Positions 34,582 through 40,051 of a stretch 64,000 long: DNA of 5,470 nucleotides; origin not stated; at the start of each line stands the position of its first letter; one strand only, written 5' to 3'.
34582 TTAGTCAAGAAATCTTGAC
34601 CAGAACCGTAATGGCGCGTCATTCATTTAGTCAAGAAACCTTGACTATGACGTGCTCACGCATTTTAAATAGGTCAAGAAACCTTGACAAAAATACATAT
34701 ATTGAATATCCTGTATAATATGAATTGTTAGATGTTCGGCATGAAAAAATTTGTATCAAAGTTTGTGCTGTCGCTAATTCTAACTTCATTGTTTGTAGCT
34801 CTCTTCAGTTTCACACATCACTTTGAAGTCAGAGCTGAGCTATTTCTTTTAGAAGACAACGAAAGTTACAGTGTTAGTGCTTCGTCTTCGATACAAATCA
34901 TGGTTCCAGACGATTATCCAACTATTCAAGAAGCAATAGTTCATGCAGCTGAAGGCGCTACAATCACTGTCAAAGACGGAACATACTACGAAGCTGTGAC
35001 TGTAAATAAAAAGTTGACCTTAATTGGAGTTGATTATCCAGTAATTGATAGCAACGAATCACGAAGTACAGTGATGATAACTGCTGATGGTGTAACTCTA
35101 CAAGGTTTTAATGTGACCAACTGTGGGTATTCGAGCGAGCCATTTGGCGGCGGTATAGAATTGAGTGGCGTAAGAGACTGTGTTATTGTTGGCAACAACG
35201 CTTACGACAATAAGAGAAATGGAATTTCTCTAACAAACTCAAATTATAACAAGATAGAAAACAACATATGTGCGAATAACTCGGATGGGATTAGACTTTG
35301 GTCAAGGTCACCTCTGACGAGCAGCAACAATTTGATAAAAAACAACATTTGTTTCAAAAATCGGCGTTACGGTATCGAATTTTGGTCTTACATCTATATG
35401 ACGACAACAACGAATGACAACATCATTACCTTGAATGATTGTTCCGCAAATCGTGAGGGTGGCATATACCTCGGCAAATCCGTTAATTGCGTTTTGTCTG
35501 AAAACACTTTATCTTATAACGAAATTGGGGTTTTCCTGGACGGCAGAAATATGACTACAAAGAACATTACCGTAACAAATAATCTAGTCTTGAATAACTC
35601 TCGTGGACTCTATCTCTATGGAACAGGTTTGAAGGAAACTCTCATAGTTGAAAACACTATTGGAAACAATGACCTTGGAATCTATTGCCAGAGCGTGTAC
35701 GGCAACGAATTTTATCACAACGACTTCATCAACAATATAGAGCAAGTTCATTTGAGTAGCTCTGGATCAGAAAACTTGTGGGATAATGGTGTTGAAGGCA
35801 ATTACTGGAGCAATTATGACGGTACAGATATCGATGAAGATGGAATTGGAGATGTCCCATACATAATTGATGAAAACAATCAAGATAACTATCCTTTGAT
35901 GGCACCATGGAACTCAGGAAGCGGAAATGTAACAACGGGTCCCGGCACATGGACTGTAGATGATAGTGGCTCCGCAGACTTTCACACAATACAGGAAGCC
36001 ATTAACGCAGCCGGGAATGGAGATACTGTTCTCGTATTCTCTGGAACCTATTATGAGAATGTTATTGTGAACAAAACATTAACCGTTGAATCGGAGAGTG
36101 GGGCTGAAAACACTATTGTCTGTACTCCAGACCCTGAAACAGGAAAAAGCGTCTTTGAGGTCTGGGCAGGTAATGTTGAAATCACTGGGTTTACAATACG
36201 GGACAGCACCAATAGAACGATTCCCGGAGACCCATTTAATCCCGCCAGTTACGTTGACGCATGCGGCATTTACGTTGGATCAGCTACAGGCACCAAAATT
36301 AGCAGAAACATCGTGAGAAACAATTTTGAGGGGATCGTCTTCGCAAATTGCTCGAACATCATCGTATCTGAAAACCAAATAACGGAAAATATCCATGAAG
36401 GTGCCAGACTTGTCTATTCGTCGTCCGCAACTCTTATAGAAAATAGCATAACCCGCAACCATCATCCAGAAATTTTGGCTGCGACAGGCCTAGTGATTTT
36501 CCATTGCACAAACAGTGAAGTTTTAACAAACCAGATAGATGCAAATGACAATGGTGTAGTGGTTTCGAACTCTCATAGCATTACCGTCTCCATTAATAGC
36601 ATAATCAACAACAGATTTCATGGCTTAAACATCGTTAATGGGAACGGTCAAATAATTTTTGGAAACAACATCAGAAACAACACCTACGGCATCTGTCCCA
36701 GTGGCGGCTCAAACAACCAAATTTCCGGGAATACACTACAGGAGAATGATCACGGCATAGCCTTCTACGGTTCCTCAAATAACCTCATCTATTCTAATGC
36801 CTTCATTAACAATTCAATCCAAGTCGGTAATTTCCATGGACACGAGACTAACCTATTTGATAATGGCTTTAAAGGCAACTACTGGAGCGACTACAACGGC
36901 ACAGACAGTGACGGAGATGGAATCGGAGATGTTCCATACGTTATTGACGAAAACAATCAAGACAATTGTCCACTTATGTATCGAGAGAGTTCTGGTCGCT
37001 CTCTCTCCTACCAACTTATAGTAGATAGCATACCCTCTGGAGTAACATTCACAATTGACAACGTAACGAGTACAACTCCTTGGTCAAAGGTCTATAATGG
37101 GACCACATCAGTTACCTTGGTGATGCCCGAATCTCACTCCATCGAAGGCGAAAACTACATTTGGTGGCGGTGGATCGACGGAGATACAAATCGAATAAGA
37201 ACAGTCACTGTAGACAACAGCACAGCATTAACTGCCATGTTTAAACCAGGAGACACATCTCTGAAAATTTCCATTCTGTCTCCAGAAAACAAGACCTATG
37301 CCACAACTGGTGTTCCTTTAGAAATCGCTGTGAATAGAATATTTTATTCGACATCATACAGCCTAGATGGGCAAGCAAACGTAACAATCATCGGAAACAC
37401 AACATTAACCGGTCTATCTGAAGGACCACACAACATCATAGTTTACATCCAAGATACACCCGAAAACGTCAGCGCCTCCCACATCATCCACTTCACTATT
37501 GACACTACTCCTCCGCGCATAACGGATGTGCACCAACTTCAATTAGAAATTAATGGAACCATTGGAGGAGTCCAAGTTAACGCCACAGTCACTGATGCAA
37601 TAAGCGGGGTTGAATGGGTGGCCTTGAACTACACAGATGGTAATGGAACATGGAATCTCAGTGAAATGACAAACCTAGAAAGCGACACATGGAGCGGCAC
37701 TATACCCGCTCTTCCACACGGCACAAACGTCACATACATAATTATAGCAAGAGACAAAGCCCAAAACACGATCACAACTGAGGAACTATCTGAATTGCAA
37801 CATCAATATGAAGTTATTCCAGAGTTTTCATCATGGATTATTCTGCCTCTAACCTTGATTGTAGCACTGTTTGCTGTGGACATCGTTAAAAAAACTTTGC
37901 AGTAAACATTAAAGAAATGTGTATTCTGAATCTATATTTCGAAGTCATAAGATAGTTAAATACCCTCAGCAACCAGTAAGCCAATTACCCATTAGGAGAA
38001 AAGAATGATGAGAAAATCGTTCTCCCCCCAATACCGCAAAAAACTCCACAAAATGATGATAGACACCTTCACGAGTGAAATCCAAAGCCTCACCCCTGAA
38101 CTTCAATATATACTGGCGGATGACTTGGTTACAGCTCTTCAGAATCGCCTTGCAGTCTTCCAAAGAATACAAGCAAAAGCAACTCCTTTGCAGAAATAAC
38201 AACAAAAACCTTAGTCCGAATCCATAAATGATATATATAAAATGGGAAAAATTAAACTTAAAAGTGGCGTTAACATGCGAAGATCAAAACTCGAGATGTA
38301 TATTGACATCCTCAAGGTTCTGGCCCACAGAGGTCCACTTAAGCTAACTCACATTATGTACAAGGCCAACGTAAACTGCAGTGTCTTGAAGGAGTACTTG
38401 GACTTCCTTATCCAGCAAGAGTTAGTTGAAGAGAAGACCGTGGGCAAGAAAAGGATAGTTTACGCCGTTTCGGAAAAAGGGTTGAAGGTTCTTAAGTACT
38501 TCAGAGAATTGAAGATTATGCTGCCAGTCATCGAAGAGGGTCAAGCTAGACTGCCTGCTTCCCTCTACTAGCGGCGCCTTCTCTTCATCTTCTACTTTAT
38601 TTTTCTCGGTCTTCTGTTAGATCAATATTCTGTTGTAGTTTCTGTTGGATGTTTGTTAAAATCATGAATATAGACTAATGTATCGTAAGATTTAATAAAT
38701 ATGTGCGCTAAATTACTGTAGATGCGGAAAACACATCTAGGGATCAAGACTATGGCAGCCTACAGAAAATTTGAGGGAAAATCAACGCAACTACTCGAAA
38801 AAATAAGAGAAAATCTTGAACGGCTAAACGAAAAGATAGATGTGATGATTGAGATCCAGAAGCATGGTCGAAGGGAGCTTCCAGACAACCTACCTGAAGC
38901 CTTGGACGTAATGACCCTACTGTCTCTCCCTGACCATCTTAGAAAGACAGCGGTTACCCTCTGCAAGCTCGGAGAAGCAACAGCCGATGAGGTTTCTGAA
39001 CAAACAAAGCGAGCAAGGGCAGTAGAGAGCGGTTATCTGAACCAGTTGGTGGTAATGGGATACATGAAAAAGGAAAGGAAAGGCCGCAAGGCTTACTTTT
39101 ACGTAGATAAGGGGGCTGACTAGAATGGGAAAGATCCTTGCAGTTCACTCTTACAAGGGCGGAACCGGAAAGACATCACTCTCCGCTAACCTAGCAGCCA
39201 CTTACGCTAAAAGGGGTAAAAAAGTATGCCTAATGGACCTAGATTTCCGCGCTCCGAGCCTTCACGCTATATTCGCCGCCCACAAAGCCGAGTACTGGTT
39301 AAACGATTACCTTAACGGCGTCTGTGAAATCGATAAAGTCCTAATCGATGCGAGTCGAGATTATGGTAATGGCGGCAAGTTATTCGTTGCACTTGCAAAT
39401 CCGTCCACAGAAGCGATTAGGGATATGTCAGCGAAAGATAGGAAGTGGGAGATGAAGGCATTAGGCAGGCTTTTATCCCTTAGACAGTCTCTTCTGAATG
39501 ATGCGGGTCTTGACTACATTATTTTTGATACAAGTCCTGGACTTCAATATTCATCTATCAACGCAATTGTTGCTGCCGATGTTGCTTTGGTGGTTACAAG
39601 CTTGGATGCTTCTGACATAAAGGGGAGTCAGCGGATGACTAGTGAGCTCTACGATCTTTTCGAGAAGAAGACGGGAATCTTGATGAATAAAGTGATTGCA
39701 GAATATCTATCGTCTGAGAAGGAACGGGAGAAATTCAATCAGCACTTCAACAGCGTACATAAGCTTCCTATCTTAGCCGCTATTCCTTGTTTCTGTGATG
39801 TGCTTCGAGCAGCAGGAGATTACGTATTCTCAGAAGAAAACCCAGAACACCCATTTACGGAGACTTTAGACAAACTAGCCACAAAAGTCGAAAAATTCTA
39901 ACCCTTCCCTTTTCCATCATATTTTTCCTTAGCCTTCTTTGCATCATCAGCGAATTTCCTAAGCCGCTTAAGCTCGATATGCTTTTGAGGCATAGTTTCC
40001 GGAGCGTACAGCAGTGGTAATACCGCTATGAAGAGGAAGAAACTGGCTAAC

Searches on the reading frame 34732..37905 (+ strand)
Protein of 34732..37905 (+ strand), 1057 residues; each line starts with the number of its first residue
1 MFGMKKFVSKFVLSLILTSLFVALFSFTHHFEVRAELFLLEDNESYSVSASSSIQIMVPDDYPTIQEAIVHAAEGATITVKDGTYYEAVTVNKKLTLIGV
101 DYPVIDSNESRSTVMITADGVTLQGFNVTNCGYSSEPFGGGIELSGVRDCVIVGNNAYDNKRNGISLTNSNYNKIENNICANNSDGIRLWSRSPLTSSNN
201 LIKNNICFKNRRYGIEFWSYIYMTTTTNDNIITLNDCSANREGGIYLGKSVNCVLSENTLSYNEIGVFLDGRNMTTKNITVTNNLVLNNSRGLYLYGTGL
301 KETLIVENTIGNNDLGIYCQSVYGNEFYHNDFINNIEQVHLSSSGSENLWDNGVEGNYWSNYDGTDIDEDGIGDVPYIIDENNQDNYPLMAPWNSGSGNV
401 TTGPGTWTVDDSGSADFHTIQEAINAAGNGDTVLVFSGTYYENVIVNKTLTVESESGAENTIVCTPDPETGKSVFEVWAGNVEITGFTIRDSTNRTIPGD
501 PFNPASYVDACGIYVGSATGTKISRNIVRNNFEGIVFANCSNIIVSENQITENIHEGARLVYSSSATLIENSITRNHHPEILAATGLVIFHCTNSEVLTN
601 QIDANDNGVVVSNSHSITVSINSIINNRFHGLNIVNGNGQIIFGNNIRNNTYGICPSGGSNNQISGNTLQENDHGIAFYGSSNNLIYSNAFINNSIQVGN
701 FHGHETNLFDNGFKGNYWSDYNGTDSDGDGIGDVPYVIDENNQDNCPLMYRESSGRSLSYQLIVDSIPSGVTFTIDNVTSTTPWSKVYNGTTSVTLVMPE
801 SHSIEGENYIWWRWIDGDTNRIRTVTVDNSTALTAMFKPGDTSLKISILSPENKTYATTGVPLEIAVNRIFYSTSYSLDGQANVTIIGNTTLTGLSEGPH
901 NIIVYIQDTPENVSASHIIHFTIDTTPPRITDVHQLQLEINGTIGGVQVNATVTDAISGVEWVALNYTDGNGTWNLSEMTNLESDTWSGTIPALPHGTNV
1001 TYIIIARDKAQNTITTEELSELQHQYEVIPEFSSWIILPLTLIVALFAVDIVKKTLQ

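Call 47: search_protein_families(library=pfam, proteins=[window:34732-37905:+], max_evalue=0.00001)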
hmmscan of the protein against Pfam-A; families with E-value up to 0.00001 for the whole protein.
window:34732-37905:+ (1057 aa): 3 families
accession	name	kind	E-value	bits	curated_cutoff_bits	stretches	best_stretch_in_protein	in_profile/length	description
PF05048.19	NosD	-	2e-54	184.7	23.6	4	196-364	45-212/212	Periplasmic copper-binding protein (NosD)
PF13229.12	Beta_helix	-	1.6e-37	129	25.9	3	481-646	10-156/158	Right handed beta helix region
PF01095.25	Pectinesterase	-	4.6e-06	26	27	0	408-493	3-95/298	Pectinesterase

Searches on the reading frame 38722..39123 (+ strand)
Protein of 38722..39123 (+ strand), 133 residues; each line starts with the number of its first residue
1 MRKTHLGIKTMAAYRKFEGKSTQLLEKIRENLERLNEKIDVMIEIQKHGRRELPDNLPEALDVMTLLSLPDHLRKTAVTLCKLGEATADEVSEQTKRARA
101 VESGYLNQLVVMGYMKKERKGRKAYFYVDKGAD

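Call 47: search_protein_families(library=pfam, proteins=[window:38722-39123:+], max_evalue=0.00001)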
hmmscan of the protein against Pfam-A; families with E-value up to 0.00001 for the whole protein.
window:38722-39123:+ (133 aa): 1 family
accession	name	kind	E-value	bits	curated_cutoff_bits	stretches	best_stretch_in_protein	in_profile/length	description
PF01978.25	TrmB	-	8.6e-06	26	25.6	0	79-129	16-66/68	Sugar-specific transcriptional regulator TrmB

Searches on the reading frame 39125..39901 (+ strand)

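Call 47: search_protein_families(library=pfam, proteins=[window:39125-39901:+], max_evalue=0.00001)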
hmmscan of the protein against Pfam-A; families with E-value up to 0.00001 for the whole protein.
window:39125-39901:+ (258 aa): 6 families
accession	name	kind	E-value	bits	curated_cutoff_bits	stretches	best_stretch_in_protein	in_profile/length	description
PF13614.12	AAA_31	-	4.9e-20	72.6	27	1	3-178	2-167/177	AAA domain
PF10609.15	ParA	-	6.4e-15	55.7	27.1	1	3-55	4-56/246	NUBPL iron-transfer P-loop NTPase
PF01656.29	CbiA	-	2.1e-14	54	25.4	1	6-225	2-114/125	CobQ/CobB/MinD/ParA nucleotide binding domain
PF02374.21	ArsA_ATPase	-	2.5e-07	30.7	24.3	0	10-138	8-134/305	Anion-transporting ATPase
PF09140.17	MipZ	-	2e-06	27.7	20.7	0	6-52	4-50/262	ATPase MipZ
PF07015.17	VirC1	-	4.2e-06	26.7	24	0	4-54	3-53/231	VirC1 protein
